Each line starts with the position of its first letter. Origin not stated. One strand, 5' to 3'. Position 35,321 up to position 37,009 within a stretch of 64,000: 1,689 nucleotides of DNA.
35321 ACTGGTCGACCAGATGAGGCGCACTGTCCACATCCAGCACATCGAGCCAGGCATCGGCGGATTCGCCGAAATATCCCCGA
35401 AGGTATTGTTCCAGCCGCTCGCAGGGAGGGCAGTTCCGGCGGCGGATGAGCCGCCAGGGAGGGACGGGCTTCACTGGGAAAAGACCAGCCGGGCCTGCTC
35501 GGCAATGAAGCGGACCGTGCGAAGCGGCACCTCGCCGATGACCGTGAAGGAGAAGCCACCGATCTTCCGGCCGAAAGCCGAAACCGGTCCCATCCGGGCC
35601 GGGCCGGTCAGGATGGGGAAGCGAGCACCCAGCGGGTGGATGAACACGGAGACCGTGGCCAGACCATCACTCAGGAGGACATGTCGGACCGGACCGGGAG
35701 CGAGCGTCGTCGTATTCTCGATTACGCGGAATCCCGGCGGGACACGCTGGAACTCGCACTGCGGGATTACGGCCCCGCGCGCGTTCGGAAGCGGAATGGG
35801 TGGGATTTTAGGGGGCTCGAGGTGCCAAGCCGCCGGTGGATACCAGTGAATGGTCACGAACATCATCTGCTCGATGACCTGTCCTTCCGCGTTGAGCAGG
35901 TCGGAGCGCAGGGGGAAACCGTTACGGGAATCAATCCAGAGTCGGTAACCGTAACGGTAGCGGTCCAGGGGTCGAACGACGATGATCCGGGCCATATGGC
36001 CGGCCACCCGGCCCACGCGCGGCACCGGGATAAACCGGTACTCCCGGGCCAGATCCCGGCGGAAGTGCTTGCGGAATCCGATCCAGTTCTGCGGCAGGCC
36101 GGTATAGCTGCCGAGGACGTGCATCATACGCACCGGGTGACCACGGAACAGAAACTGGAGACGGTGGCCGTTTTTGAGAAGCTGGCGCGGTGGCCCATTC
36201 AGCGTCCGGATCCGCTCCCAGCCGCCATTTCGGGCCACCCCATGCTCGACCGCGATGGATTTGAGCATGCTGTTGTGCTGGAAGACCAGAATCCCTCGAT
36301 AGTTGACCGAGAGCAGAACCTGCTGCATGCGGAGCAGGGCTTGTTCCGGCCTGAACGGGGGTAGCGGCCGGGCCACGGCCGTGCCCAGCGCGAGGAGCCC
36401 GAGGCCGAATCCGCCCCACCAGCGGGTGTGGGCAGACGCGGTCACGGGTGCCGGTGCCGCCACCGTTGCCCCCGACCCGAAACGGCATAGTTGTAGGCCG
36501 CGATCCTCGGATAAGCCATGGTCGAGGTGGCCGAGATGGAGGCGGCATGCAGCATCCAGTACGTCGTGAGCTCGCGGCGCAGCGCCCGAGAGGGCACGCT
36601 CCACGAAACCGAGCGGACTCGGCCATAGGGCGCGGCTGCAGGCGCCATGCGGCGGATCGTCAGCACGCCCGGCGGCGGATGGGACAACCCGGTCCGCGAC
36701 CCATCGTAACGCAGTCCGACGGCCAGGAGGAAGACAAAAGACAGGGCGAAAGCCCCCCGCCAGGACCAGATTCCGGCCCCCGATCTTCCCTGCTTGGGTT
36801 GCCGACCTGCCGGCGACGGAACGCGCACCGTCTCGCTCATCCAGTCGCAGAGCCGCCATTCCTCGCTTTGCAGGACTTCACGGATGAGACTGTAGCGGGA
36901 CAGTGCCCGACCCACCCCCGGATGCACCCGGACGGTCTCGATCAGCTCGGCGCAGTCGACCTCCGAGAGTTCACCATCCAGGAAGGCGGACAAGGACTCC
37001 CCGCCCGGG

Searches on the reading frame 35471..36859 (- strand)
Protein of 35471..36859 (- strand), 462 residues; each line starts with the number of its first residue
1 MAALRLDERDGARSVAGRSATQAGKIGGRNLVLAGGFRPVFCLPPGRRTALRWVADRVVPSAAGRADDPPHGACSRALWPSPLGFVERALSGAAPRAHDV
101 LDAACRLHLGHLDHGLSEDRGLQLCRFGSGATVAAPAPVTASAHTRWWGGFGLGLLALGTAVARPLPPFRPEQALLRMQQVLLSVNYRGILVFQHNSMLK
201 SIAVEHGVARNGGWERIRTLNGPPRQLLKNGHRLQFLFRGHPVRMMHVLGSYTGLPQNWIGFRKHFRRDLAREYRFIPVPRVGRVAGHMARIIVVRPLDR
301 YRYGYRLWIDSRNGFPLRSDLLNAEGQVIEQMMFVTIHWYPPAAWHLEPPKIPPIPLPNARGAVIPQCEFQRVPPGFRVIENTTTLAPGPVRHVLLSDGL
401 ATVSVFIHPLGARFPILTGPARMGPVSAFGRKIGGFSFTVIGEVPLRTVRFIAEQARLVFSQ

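Call 36: search_protein_families(library=pfam, proteins=[window:35471-36859:-], max_evalue=0.0001)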
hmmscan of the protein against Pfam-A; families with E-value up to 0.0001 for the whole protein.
window:35471-36859:- (462 aa): 2 families
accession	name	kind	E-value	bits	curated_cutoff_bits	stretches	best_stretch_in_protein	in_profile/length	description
PF03888.20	MucB_RseB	-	3.5e-39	134.7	22.3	1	171-341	2-167/178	MucB/RseB N-terminal domain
PF17188.9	MucB_RseB_C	-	2.2e-18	66.6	30.1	1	369-455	8-95/97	MucB/RseB C-terminal domain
